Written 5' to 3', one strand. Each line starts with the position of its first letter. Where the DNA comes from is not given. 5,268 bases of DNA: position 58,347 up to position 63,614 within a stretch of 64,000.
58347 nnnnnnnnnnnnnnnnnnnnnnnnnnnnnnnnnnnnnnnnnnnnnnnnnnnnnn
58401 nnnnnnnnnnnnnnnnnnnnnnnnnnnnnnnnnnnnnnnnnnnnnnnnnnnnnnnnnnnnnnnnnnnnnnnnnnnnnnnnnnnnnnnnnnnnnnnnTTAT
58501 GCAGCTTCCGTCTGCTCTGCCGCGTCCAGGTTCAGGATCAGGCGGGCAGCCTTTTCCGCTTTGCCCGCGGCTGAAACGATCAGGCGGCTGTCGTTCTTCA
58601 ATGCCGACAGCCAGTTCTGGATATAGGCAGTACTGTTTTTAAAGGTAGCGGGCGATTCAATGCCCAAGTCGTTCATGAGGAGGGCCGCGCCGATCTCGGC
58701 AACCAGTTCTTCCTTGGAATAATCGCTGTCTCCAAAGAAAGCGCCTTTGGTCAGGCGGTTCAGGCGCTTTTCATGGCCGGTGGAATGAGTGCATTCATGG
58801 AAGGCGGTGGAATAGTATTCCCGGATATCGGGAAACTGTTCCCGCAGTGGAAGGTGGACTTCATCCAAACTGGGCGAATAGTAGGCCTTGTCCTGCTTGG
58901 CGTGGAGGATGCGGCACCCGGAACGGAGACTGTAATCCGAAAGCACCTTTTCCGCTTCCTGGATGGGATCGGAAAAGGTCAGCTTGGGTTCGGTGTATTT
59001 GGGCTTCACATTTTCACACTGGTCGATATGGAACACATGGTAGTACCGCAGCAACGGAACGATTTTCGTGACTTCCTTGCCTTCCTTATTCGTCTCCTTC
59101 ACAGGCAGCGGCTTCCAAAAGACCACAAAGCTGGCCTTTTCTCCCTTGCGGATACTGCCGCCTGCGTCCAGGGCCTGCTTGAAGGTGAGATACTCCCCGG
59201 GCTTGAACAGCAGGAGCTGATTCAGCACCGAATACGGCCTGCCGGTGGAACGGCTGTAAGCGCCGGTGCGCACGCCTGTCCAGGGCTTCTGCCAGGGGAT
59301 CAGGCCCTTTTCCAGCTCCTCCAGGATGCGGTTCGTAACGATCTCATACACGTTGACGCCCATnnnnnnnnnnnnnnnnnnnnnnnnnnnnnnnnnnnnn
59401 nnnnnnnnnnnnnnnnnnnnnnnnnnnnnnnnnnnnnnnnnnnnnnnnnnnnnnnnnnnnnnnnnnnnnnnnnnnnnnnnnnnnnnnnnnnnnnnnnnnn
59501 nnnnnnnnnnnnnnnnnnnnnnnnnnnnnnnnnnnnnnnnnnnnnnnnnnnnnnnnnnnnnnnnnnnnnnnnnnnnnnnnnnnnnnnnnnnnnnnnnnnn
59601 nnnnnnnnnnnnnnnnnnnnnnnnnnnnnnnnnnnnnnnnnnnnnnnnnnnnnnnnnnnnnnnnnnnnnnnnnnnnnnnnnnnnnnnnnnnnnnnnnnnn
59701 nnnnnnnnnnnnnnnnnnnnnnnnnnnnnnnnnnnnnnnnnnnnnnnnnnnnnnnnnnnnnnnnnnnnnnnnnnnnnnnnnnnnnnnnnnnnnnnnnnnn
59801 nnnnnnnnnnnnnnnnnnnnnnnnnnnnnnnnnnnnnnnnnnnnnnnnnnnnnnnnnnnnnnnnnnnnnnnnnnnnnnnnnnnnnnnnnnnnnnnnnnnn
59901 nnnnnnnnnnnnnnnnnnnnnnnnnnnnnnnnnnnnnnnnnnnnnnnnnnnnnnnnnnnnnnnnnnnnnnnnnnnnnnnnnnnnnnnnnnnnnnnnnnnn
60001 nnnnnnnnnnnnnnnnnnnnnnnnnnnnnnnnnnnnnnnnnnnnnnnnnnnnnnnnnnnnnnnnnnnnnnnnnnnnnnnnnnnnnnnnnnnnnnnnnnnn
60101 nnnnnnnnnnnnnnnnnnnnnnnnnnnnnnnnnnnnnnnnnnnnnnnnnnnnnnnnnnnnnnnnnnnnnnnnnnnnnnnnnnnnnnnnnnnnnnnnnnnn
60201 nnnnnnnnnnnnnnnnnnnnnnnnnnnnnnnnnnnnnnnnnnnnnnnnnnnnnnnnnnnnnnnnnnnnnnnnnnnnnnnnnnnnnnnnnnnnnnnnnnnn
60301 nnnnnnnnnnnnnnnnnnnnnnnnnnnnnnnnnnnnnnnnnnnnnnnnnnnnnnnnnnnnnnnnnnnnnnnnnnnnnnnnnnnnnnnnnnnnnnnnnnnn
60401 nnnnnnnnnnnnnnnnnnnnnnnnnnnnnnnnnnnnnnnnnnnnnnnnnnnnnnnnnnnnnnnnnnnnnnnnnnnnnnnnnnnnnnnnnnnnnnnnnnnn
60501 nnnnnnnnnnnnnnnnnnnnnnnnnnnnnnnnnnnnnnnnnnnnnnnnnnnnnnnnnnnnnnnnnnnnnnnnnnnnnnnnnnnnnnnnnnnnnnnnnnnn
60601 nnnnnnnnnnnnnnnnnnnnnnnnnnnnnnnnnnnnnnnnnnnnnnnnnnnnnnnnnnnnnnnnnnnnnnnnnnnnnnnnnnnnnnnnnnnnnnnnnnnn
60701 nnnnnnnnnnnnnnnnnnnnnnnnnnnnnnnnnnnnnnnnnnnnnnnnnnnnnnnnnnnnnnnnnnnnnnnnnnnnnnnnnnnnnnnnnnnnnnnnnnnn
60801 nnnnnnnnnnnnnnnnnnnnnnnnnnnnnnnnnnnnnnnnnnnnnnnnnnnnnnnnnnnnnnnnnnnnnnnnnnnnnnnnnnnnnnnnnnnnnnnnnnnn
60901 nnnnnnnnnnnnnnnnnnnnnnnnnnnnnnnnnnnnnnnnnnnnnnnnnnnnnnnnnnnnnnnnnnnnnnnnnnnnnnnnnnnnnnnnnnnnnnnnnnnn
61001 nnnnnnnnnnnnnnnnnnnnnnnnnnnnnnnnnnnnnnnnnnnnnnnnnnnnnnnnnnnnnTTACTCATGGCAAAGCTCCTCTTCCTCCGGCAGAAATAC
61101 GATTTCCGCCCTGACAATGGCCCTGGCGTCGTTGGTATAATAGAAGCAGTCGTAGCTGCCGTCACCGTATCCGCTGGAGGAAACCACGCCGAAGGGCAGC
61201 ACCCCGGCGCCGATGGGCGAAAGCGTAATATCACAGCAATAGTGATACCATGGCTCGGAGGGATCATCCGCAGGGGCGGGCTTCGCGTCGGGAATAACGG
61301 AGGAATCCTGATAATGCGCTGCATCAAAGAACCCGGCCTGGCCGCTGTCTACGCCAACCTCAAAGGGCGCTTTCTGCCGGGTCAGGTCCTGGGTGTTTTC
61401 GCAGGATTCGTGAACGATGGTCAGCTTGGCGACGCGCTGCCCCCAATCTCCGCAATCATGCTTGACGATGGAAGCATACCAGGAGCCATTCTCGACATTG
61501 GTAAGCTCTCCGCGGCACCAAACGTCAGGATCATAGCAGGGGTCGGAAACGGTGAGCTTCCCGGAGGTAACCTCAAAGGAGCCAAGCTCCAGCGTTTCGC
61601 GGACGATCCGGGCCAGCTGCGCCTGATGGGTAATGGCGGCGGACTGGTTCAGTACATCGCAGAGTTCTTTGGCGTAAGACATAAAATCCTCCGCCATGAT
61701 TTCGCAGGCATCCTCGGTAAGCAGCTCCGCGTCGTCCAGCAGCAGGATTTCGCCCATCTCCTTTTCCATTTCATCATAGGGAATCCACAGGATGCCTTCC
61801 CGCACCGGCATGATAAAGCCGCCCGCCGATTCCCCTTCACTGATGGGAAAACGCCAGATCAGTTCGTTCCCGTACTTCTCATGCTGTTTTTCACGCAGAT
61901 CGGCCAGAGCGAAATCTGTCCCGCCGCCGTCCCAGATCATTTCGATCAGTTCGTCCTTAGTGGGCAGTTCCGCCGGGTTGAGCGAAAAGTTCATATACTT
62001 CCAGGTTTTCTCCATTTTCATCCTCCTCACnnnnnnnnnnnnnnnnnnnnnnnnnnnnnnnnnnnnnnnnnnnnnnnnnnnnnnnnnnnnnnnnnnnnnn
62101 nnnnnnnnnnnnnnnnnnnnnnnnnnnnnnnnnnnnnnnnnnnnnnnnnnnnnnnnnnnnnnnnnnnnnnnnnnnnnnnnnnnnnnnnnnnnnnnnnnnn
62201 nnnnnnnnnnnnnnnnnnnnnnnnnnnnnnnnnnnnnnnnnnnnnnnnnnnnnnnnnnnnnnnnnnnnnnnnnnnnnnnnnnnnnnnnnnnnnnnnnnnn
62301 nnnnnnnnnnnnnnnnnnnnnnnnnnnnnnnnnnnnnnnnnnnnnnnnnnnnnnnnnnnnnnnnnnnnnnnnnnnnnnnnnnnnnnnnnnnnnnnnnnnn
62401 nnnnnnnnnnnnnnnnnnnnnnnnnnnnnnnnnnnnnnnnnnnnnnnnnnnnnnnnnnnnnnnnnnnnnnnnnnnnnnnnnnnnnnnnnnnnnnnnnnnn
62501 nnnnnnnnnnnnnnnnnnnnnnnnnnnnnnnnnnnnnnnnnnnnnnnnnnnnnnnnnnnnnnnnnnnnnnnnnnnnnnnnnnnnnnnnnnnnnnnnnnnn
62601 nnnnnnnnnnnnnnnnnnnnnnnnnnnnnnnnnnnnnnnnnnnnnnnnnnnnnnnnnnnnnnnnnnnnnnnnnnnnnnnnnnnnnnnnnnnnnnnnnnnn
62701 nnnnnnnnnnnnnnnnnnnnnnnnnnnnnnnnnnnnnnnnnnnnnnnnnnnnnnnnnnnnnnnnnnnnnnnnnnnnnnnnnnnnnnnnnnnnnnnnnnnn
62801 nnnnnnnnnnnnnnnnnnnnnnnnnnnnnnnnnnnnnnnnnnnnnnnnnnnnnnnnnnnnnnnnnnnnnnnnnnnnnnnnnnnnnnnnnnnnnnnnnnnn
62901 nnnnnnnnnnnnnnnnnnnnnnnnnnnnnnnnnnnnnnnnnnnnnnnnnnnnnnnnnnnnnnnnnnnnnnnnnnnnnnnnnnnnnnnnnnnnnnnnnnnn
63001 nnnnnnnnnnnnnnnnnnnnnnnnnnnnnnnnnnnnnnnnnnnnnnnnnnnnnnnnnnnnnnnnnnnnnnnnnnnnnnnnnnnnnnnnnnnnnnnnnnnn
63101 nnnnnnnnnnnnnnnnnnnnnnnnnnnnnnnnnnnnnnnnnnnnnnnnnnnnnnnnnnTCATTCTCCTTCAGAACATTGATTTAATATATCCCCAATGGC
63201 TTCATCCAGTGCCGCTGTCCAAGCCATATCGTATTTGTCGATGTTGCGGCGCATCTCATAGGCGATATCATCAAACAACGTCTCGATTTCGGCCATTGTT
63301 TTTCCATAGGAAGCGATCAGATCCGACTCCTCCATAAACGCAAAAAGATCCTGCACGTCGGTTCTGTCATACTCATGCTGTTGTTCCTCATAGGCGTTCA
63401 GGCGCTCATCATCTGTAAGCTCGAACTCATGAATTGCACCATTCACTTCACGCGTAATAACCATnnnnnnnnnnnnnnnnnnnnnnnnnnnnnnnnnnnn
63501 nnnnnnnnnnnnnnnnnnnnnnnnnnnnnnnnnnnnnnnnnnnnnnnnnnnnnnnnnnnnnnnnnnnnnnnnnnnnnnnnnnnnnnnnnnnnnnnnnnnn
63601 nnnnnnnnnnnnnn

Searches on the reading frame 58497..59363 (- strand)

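Call 63: search_protein_families(library=phrogs, proteins=[window:58497-59363:-], max_evalue=0.001)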
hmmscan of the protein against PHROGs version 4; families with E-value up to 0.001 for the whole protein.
window:58497-59363:- (288 aa): 2 families
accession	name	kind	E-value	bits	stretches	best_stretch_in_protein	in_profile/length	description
phrog_7245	-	moron, auxiliary metabolic gene and host takeover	2.1e-71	241.8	1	3-285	8-310/324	anti-restriction protein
phrog_23459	-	unknown function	5.2e-13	49.1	1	8-273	13-260/649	-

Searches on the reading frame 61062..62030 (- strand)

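Call 63: search_protein_families(library=phrogs, proteins=[window:61062-62030:-], max_evalue=0.001)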
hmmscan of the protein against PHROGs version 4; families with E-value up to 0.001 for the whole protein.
window:61062-62030:- (322 aa): 1 family
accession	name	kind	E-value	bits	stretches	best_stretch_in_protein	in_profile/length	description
phrog_5209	-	unknown function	8.7e-07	30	0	258-318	44-99/103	-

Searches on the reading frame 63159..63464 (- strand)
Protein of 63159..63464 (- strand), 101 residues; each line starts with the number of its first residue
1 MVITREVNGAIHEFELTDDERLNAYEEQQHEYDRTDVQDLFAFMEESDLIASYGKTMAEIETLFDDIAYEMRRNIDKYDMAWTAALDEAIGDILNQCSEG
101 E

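Call 52: find_encoding_contigs(protein=window:63159-63464:-, flank=10000, max_places=6)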
Protein window:63159-63464:- (101 aa): 24 contigs read that carry it; 6 places shown.
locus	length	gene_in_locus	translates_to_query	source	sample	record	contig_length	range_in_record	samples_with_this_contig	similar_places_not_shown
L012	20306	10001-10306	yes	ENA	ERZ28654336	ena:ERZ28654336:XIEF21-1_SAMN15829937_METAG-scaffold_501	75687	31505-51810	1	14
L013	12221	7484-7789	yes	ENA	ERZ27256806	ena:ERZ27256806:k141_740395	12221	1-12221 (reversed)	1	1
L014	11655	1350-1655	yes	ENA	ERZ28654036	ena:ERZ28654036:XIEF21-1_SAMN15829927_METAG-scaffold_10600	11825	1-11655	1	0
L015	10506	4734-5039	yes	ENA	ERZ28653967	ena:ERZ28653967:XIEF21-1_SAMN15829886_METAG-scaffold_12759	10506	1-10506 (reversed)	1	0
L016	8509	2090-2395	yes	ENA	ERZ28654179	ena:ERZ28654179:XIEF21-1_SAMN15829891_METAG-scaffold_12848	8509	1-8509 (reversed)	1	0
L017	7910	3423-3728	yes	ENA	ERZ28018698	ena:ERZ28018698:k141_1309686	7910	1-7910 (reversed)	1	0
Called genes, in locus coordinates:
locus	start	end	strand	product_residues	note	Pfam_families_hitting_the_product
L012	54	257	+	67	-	-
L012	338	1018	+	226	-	-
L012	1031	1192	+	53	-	-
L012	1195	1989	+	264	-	PF11171:DUF2958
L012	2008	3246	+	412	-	PF00078:RVT_1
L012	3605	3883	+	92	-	-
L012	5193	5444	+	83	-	-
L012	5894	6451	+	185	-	-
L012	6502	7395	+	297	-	-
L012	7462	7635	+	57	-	-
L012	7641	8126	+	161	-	-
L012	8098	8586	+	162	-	-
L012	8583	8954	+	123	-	-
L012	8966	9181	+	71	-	-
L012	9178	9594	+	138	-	-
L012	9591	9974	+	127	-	-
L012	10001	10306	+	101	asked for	-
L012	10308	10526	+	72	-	-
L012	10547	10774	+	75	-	-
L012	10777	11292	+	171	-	-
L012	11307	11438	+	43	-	-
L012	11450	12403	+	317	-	PF14025:DUF4241 (weak)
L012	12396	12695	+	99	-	-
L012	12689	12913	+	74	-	-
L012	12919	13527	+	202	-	-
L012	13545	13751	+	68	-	-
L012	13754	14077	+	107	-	-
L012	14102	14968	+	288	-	PF08401:ArdcN, PF18818:MPTase-PolyVal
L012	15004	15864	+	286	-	-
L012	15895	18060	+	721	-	-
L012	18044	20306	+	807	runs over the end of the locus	-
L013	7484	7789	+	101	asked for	-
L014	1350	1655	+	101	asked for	-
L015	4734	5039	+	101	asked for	-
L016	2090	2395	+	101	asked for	-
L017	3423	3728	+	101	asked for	-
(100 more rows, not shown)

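Call 54: find_related_loci(query=L012:338-1018:+, collection=viral_contigs, flank=10000)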
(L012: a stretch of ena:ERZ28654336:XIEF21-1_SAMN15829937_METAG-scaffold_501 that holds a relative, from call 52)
Query L012:338-1018:+ (226 aa) in viral_contigs; peptide patterns used: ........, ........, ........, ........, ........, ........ (x = any residue, [..] = any of these).
7 stretches matched a pattern; 2 encode a relative of the query (tblastn E <= 1e-3); 2 distinct loci.
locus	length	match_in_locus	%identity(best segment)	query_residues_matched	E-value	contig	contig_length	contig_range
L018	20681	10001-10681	80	3-226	7e-121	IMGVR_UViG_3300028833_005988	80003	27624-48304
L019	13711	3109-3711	44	27-226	4e-54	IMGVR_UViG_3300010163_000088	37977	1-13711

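Call 58: find_related_loci(query=L018:157-1737:+, collection=viral_contigs, flank=10000)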
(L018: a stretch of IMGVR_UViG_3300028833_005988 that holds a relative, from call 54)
Query L018:157-1737:+ (526 aa) in viral_contigs; peptide patterns used: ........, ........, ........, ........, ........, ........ (x = any residue, [..] = any of these).
2 stretches matched a pattern; 2 encode a relative of the query (tblastn E <= 1e-3); 1 distinct loci.
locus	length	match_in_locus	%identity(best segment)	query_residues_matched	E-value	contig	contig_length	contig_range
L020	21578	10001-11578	100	1-526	0e+0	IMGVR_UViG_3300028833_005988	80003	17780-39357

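Call 60: list_cluster_members(proteins=[L012:338-1018:+, L012:54-257:+])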
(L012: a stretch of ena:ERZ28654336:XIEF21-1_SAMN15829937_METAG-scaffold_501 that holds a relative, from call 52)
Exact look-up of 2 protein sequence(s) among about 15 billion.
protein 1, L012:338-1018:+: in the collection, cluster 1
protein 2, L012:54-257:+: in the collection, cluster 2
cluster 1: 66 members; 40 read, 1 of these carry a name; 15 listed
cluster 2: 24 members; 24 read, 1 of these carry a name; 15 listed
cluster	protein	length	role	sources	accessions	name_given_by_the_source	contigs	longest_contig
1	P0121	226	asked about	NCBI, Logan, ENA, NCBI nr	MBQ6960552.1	MAG: hypothetical protein IJP78_06215 [Clostridia bacterium] | hypothetical protein [Clostridia bacterium]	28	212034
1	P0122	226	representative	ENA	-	-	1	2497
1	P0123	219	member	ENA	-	-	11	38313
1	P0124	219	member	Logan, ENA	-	-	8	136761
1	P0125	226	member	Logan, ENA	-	-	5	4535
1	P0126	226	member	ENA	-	-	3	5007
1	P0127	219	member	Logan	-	-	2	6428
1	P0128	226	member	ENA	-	-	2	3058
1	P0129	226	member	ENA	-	-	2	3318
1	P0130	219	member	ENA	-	-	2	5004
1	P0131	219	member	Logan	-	-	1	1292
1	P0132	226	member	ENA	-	-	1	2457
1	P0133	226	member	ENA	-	-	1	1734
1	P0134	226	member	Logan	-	-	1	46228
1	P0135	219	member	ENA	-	-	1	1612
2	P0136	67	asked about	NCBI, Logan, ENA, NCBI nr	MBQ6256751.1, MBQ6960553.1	MAG: hypothetical protein IJP78_06220 [Clostridia bacterium] | hypothetical protein [Clostridia bacterium]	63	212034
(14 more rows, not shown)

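Call 61: find_encoding_contigs(protein=P0136, flank=10000, max_places=4)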
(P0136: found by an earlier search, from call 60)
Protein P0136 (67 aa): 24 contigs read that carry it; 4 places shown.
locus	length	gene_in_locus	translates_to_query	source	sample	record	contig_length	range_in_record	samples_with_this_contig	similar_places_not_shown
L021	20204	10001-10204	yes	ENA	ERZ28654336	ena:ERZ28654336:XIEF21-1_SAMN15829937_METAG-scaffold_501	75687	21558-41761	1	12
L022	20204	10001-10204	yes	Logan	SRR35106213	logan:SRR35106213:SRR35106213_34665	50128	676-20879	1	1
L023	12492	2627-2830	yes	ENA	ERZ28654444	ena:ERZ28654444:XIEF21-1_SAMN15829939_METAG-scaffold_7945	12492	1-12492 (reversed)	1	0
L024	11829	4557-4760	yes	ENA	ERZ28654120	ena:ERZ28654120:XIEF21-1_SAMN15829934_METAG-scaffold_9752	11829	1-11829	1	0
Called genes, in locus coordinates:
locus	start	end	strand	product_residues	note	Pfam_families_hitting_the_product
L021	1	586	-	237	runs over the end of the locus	PF00037:Fer4 (weak), PF12797:Fer4_2 (weak), PF12837:Fer4_6, PF13237:Fer4_10 (weak), PF14697:Fer4_21, PF12838:Fer4_7 (weak), PF13187:Fer4_9 (weak), PF27217:AF_0155, +1 more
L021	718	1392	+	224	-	PF00027:cNMP_binding, PF13545:HTH_Crp_2 (weak)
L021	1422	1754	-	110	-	PF09966:DUF2200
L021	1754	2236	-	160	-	PF01243:PNPOx_N (weak), PF12900:Pyridox_ox_2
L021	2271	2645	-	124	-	PF09719:C_GCAxxG_C_C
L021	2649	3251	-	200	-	PF07081:DUF1349, PF17851:GH43_C2 (weak)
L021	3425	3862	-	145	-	PF00376:MerR, PF13411:MerR_1, PF09278:MerR-DNA-bind (weak)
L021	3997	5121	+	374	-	PF00248:Aldo_ket_red, PF17179:Fer4_22 (faint), PF14697:Fer4_21 (faint), PF13237:Fer4_10 (faint), PF12838:Fer4_7 (weak), PF13183:Fer4_8 (weak), PF13187:Fer4_9, PF13534:Fer4_17, +1 more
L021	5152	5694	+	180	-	PF02525:Flavodoxin_2, PF03358:FMN_red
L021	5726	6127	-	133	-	PF14018:DUF4234 (faint)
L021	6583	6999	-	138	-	PF08818:DUF1801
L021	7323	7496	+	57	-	-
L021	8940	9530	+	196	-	-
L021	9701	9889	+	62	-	-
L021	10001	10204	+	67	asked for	-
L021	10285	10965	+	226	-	-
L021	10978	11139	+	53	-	-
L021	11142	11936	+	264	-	PF11171:DUF2958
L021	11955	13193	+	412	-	PF00078:RVT_1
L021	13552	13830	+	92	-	-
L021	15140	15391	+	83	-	-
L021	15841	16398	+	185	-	-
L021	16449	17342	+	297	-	-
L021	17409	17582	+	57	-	-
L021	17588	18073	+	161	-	-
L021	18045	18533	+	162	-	-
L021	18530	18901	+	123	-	-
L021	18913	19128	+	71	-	-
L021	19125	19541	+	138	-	-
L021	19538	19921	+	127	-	-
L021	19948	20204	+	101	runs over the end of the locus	-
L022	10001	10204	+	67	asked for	-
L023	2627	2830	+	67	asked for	-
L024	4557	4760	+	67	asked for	-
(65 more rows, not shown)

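Call 81: search_protein_families(library=phrogs, proteins=[L021:8940-9530:+, L021:10285-10965:+, L021:11142-11936:+, L021:11955-13193:+, L021:15841-16398:+, L021:16449-17342:+, L021:17588-18073:+, L021:18045-18533:+, L021:19125-19541:+], max_evalue=0.001)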
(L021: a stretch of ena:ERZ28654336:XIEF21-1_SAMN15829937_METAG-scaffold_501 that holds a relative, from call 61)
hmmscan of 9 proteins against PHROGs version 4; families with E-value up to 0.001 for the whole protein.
L021:8940-9530:+ (196 aa): 0 families

L021:10285-10965:+ (226 aa): 0 families

L021:11142-11936:+ (264 aa): 1 family
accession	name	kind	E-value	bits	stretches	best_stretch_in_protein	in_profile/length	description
phrog_28052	-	unknown function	6e-06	27.7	1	30-104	10-82/94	-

L021:11955-13193:+ (412 aa): 2 families
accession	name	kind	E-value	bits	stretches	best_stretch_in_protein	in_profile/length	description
phrog_1423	-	DNA, RNA and nucleotide metabolism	1.4e-28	100.6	1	35-302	130-404/1040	Reverse transcriptase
phrog_2825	-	DNA, RNA and nucleotide metabolism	2.7e-12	47.5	1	136-301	114-277/336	polymerase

L021:15841-16398:+ (185 aa): 0 families

L021:16449-17342:+ (297 aa): 0 families

L021:17588-18073:+ (161 aa): 0 families

L021:18045-18533:+ (162 aa): 0 families

L021:19125-19541:+ (138 aa): 0 families
